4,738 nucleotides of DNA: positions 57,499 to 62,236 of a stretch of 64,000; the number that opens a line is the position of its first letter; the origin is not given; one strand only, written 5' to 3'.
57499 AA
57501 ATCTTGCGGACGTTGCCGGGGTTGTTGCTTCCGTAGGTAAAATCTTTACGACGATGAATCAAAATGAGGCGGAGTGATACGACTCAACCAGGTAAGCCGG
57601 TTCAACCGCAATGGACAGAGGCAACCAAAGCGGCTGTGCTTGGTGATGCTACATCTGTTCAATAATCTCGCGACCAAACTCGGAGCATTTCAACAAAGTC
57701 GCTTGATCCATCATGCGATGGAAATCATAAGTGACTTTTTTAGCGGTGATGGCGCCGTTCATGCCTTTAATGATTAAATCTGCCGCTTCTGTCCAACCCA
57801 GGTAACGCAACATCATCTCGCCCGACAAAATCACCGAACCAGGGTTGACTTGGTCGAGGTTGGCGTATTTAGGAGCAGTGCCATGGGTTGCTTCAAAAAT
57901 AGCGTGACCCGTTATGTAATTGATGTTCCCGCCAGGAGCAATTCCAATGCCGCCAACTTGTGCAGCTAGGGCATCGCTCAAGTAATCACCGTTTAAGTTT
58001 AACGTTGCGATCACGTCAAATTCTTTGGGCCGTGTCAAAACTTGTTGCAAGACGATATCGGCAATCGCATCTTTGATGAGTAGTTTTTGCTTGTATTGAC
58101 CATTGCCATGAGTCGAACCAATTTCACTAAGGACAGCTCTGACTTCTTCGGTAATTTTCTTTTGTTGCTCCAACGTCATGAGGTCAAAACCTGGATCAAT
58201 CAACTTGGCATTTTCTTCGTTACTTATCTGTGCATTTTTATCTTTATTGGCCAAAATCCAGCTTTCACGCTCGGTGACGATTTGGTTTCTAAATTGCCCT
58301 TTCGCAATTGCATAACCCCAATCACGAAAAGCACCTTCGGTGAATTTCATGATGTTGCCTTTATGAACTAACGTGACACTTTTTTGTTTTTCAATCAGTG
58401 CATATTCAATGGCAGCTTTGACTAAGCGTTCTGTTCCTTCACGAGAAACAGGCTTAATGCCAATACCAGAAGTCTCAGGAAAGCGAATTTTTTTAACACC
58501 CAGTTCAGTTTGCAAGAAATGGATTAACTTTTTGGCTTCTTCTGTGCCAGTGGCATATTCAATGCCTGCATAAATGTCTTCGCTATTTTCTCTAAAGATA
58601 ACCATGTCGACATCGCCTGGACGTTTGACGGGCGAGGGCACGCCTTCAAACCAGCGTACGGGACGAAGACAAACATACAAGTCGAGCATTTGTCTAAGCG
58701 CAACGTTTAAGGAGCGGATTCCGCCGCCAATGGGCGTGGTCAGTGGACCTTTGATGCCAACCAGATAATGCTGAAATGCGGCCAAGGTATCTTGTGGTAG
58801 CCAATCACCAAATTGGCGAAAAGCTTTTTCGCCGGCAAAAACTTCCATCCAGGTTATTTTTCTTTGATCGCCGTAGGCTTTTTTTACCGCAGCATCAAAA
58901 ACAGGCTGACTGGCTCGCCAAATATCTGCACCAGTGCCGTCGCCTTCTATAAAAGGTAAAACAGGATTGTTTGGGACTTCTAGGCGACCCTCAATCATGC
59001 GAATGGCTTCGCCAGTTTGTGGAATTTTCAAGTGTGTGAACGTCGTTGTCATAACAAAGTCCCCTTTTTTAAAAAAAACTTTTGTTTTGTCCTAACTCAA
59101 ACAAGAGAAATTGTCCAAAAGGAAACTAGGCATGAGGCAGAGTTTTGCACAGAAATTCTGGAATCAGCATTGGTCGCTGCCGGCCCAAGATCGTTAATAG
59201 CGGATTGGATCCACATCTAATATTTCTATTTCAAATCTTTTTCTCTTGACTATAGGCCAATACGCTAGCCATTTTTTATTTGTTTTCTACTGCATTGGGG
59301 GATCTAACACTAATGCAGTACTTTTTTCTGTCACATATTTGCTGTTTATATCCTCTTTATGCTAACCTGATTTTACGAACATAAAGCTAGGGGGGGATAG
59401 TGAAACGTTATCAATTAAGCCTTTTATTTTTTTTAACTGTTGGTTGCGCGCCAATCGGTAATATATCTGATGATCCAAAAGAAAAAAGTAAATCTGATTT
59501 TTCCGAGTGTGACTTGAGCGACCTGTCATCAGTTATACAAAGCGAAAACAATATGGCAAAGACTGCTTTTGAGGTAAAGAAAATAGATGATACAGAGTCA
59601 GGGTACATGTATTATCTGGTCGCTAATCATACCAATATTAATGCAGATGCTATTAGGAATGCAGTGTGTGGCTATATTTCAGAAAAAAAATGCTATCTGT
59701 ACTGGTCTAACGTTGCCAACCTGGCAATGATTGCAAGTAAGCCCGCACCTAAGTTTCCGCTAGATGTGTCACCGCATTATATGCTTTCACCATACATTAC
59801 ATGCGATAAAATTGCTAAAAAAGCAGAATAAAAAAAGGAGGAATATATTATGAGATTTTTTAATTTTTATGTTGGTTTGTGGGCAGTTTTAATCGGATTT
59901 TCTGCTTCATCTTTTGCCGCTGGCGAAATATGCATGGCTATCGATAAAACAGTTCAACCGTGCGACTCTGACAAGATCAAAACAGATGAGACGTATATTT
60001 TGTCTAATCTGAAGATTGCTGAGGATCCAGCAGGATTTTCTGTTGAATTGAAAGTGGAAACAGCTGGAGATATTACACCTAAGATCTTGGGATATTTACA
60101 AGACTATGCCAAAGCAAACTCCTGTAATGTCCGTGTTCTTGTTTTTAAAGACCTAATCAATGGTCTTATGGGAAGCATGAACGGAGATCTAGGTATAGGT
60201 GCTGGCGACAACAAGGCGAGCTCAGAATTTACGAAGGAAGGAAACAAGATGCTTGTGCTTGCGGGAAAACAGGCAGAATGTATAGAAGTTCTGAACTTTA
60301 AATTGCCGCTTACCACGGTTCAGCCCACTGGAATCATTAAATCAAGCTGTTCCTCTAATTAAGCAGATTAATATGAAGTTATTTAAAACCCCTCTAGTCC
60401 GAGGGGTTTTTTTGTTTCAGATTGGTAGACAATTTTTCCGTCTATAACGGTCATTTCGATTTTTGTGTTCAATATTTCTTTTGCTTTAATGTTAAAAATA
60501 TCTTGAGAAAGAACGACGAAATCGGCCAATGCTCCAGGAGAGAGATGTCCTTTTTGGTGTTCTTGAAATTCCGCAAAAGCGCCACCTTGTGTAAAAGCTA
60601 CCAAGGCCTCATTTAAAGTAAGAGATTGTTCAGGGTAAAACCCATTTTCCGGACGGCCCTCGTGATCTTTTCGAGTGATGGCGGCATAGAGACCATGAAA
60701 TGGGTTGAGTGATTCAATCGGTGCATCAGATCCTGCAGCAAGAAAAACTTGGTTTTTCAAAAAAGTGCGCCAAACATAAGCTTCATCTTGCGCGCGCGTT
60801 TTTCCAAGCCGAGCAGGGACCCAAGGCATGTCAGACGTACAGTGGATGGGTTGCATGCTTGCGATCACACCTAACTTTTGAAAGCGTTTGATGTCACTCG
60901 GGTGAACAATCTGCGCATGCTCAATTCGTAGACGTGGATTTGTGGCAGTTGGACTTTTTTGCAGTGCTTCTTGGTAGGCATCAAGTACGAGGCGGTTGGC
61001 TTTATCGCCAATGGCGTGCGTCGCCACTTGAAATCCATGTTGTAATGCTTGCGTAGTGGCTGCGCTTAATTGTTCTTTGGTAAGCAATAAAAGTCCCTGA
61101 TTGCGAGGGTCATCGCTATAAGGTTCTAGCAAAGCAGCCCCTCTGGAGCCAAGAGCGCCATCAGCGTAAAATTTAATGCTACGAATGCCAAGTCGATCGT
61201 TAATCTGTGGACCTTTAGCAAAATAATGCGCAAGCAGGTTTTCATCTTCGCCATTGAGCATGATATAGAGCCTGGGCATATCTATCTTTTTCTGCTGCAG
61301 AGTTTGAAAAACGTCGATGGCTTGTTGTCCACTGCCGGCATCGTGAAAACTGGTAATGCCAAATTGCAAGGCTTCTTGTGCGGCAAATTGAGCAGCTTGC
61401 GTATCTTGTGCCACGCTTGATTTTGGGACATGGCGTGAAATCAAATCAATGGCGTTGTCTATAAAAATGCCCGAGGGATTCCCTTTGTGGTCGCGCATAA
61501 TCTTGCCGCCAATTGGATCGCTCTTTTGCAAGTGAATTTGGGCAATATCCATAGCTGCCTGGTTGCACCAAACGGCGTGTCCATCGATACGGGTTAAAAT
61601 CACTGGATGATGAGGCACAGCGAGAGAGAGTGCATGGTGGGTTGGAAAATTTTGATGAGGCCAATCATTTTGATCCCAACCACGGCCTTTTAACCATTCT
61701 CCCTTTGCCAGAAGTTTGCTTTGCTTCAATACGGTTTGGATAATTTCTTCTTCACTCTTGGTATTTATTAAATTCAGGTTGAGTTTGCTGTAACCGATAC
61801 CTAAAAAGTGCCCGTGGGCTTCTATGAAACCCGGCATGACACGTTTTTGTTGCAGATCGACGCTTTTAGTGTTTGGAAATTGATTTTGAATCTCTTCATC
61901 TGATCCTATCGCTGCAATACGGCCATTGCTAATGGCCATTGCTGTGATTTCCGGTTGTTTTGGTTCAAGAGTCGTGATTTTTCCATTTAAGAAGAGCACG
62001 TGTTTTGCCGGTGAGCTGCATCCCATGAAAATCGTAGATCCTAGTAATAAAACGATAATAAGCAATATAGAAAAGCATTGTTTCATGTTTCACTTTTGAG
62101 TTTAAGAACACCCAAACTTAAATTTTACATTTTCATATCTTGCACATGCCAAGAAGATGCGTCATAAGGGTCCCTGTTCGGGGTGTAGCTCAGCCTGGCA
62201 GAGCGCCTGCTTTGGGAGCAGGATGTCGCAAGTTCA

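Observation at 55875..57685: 83-bp duplication of the icd 3' terminus brackets an NfeD-SPFH operon plus an mltG fragment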

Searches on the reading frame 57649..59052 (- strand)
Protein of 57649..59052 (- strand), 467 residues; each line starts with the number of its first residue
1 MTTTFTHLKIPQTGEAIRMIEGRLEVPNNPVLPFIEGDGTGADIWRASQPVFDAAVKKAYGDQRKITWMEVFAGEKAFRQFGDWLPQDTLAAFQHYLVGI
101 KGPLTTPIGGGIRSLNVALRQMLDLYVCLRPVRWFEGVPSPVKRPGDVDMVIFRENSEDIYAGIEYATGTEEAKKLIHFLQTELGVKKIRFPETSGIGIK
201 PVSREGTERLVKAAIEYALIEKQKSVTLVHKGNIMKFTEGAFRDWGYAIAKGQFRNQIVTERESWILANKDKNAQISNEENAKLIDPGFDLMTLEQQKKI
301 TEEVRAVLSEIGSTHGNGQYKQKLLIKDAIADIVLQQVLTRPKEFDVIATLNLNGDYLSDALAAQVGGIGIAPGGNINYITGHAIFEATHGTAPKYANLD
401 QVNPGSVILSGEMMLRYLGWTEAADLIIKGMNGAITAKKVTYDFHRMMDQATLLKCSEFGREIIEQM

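Call 4: search_protein_families(library=pfam, proteins=[window:57649-59052:-])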
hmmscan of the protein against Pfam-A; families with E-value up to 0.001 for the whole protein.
window:57649-59052:- (467 aa): 1 family
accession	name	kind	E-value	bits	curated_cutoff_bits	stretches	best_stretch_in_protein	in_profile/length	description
PF00180.25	Iso_dh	-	3.4e-87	293.4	27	1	33-463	3-348/348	Isocitrate/isopropylmalate dehydrogenase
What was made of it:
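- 57649..59052 (-): Intact icd (NADP isocitrate dehydrogenase, 467 aa). Pfam Iso_dh 3.4e-87 (call 4).
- Checked: icd (57649-59052, minus strand, Pfam Iso_dh, 467 aa, call 4) ends ...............*.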

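Call 6: find_related_loci(query=window:57649-59052:-, collection=genome_contigs, flank=10000)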
Query window:57649-59052:- (467 aa) in genome_contigs; peptide patterns used: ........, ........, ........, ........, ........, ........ (x = any residue, [..] = any of these).
600 stretches matched a pattern (row limit reached: there are more); 599 encode a relative of the query (tblastn E <= 1e-3); the best 80 are kept; 80 distinct loci.
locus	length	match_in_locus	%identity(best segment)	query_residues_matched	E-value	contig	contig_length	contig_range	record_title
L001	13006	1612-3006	72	3-467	0e+0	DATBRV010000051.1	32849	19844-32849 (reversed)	MAG TPA_asm: Myxococcota bacterium isolate SMAG_U4138 k141_2598163, whole genome shotgun sequence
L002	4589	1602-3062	69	4-467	0e+0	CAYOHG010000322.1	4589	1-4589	MAG TPA_asm: uncultured Planctomycetales bacterium isolate binchicken_co58_94 genome assembly, contig: NODE_14642_length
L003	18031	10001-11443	70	16-467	0e+0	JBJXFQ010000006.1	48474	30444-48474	MAG: Phycisphaerales bacterium isolate F1F2.bin.430 k127_3081798, whole genome shotgun sequence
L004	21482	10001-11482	68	11-467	0e+0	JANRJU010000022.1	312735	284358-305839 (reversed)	MAG: Planctomycetota bacterium isolate bins.190 k141_3932635, whole genome shotgun sequence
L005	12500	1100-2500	68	5-467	0e+0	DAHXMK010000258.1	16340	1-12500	MAG TPA_asm: Candidatus Aminicenantes bacterium isolate clean1617 k141_850482, whole genome shotgun sequence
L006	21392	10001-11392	68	5-467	0e+0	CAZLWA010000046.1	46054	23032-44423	MAG TPA_asm: uncultured Bacteroidota bacterium isolate binchicken_co165_173 genome assembly, contig: k141_653953, whole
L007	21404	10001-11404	68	1-467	0e+0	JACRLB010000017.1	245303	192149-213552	MAG: Chloroflexi bacterium isolate NC_groundwater_1870_Pr3_B-0.1um_52_44 SR2-18-B1_coassembly_63877, whole genome shotgu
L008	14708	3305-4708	68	1-467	0e+0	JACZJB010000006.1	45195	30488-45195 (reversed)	MAG: Anaerolineales bacterium isolate MAG8 chloroflexi_2_contig_41700, whole genome shotgun sequence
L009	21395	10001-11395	68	4-467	0e+0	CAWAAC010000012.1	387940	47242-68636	MAG: uncultured Chloroflexia bacterium isolate MFD01689.bin.2.45 genome assembly, contig: contig_23810, whole genome sho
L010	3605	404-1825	68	23-467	0e+0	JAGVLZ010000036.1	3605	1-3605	MAG: Phycisphaerales bacterium isolate SW_45 c_000000115268, whole genome shotgun sequence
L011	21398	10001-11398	68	2-467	0e+0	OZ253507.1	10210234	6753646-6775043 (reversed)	MAG: Candidatus Marinacidobacterales bacterium isolate be89a19c-e000-4bee-9fbc-49585ca06e7f genome assembly, chromosome:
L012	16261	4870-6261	69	5-467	0e+0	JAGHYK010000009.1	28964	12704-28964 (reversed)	MAG: Chloroflexota bacterium isolate 630D.37 NODE_289_length_28964_cov_195.242658, whole genome shotgun sequence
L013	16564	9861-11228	68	11-467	0e+0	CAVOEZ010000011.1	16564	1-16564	MAG: Latescibacteria bacterium UBA2968 isolate CBN3_331.40 genome assembly, contig: Ga0302139_10000657, whole genome sho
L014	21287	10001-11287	65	6-467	0e+0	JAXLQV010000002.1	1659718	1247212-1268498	MAG: Thermoanaerobaculia bacterium isolate STL-ACI12 C1.273.fa-2, whole genome shotgun sequence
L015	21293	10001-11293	65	4-467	0e+0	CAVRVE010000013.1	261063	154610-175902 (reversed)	MAG: uncultured Acidobacteriota bacterium isolate MFD02242.bin.2.9 genome assembly, contig: contig_21817, whole genome s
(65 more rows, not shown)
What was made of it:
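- Tried and rejected: The GTDB species scan with Icd gave nothing closer than 72% (call 6).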

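Call 8: find_homologous_proteins(query=window:57649-59052:-, max_evalue=1e-100)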
Query window:57649-59052:- (467 aa): 8000 proteins with E <= 1e-100 among 8000 candidates; the best 120 are listed.
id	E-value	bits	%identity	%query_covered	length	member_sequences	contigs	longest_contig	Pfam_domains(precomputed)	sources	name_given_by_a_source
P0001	3.3e-293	990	92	100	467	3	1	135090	PF00180.26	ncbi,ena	-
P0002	5.6e-263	891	83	100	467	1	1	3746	PF00180.26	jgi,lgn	-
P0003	6.3e-261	884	82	100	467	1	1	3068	PF00180.26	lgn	-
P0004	2.9e-257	872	81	100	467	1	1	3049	PF00180.26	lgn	-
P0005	4.2e-254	862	84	97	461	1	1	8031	PF00180.26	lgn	-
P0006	4.7e-254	861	79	100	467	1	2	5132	PF00180.26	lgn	-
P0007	2.6e-252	856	82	97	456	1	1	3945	PF00180.26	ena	-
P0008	8.8e-250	847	79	100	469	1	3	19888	PF00180.26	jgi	jgi:isocitrate dehydrogenase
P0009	2.5e-249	846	80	97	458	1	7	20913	PF00180.26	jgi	jgi:isocitrate dehydrogenase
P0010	5.5e-249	845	77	100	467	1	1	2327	PF00180.26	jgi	jgi:isocitrate dehydrogenase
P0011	2.4e-248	843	78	100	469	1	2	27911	PF00180.26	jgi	jgi:isocitrate dehydrogenase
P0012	5.5e-248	841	79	97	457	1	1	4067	PF00180.26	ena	-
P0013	1.3e-247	840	80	97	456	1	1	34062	PF00180.26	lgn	-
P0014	2.1e-247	839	80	97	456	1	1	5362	PF00180.26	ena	-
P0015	2.4e-247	839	79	100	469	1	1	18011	PF00180.26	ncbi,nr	ncbi:MAG: NADP-dependent isocitrate dehydrogenase [Deltaproteobacteria bacterium RBG_16_71_12]|nr:MA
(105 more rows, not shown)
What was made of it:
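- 57649..59052 (-): 92% identical to the K ortholog (call 8).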

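Call 9: find_encoding_contigs(protein=P0001, flank=10000, max_places=4)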
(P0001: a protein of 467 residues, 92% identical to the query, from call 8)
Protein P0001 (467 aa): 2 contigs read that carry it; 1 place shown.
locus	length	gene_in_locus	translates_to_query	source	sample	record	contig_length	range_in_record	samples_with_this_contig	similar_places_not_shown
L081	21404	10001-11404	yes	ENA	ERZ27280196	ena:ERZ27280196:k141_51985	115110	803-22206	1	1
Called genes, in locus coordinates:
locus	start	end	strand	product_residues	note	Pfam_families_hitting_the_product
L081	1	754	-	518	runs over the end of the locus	?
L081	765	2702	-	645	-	PF26549:Tricorn_N (faint), PF26550:Tricorn_2nd, PF05448:AXE1 (faint), PF00561:Abhydrolase_1 (faint), PF02129:Peptidase_S15 (faint), PF00326:Peptidase_S9, PF01738:DLH, PF20434:BD-FAE (weak), +1 more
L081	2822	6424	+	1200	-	PF17757:UvrB_inter, PF02559:CarD_TRCF_RID, PF00270:DEAD, PF00271:Helicase_C, PF03461:TRCF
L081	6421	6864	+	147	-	-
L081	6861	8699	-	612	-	-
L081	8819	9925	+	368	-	PF01926:MMR_HSR1, PF02421:FeoB_N, PF06071:YchF-GTPase_C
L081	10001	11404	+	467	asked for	PF00180:Iso_dh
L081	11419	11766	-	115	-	-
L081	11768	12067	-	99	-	PF09907:HigB_toxin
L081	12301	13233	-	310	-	PF01145:Band_7, PF16200:Band_7_C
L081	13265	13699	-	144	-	PF01957:NfeD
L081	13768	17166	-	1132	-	-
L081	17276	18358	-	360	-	PF02618:YceG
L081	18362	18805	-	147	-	PF03652:RuvX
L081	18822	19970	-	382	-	PF01656:CbiA, PF02374:ArsA_ATPase, PF13614:AAA_31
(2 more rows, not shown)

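Call 10: find_encoding_contigs(protein=P0005, flank=10000, max_places=3)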
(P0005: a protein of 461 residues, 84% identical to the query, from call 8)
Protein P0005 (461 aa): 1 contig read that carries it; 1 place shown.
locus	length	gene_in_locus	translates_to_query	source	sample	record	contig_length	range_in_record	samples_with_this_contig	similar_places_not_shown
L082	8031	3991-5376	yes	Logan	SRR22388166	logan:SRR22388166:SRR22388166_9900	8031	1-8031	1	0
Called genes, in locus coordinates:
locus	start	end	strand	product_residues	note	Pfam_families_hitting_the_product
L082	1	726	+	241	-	?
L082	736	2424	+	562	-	PF00664:ABC_membrane, PF00005:ABC_tran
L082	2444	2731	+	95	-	-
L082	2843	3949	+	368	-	PF01926:MMR_HSR1, PF02421:FeoB_N, PF06071:YchF-GTPase_C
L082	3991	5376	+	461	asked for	PF00180:Iso_dh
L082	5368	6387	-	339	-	PF02618:YceG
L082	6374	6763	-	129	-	PF03652:RuvX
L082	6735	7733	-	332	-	PF02374:ArsA_ATPase, PF13614:AAA_31, PF01656:CbiA (weak)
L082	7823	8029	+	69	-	?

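Call 11: find_encoding_contigs(protein=P0002, flank=10000, max_places=3)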
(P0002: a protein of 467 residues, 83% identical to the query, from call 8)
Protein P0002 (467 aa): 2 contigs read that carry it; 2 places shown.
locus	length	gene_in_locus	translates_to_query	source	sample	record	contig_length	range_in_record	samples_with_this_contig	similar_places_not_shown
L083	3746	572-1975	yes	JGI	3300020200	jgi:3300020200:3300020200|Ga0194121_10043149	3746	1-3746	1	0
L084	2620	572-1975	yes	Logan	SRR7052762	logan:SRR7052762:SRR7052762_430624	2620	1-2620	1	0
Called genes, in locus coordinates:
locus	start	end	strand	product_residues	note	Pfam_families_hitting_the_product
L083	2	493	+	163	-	PF06071:YchF-GTPase_C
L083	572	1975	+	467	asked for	PF00180:Iso_dh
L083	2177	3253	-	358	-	PF02618:YceG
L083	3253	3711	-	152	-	PF03652:RuvX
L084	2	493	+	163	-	PF06071:YchF-GTPase_C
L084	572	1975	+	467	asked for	PF00180:Iso_dh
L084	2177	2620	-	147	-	?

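Call 31: find_encoding_contigs(protein=window:57649-59052:-, flank=10000, max_places=10)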
Protein window:57649-59052:- (467 aa): 3 contigs read that carry it; 2 places shown.
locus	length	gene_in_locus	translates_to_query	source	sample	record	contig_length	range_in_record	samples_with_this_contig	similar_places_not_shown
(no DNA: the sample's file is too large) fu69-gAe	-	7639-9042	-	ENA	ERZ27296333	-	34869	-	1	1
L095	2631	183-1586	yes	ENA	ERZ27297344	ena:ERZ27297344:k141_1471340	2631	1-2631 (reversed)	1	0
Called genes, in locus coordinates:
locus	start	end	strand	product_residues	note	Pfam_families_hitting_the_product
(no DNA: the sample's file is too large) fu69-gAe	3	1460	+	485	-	?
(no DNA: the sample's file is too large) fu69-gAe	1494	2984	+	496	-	PF00082:Peptidase_S8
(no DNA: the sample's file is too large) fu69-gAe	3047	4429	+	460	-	PF00890:FAD_binding_2 (faint), PF01266:DAO (weak), PF01593:Amino_oxidase, PF03486:HI0933_like (weak), PF13450:NAD_binding_8, PF13738:Pyr_redox_3 (weak)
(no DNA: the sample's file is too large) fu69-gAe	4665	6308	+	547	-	PF07969:Amidohydro_3, PF01979:Amidohydro_1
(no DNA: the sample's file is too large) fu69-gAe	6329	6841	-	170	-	-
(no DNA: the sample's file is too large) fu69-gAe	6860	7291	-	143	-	-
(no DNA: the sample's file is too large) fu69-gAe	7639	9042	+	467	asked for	PF00180:Iso_dh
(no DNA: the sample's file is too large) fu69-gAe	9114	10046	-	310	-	PF01145:Band_7, PF16200:Band_7_C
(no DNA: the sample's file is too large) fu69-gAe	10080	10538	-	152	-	PF01957:NfeD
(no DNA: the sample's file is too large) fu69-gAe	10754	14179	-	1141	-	-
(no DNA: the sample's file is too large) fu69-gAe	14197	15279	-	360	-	PF02618:YceG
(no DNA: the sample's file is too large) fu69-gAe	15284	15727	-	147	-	PF03652:RuvX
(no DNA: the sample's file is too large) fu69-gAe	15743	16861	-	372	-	PF01656:CbiA, PF02374:ArsA_ATPase, PF13614:AAA_31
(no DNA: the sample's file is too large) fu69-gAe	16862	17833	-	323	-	PF01656:CbiA (weak), PF02374:ArsA_ATPase, PF10609:ParA (faint), PF13614:AAA_31 (weak)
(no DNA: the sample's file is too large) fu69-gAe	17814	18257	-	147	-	PF07879:PHB_acc_N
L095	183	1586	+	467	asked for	PF00180:Iso_dh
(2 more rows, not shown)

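Call 67: find_encoding_contigs(protein=P0007, flank=10000, max_places=3)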
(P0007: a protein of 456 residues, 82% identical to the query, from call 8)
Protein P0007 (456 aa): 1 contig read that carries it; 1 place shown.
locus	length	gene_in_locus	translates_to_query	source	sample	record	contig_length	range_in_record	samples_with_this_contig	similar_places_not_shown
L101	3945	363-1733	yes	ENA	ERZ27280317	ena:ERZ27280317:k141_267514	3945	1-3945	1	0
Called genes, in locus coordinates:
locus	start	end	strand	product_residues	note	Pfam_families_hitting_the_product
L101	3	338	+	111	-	?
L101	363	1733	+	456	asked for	PF00180:Iso_dh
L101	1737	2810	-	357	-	PF02618:YceG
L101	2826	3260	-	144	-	PF03652:RuvX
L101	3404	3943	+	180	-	?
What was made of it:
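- Three outgroups have ruvX-mltG directly convergent with icd: L082, L083 and L101 (calls 10, 11, 67).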

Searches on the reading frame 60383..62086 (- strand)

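Call 4: search_protein_families(library=pfam, proteins=[window:60383-62086:-])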
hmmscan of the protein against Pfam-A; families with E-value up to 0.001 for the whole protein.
window:60383-62086:- (567 aa): 3 families
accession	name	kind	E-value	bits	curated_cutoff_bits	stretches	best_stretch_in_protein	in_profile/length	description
PF07969.17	Amidohydro_3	-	8.4e-103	345.8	29.7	1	76-554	3-472/472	Amidohydrolase family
PF01979.26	Amidohydro_1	-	1.6e-13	51.1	25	1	231-553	37-345/345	Amidohydrolase family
PF22039.1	HUTI_composite_bact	-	0.00081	19.4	25.5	0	49-71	2-24/26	Imidazolonepropionase-like composite domain, bacteria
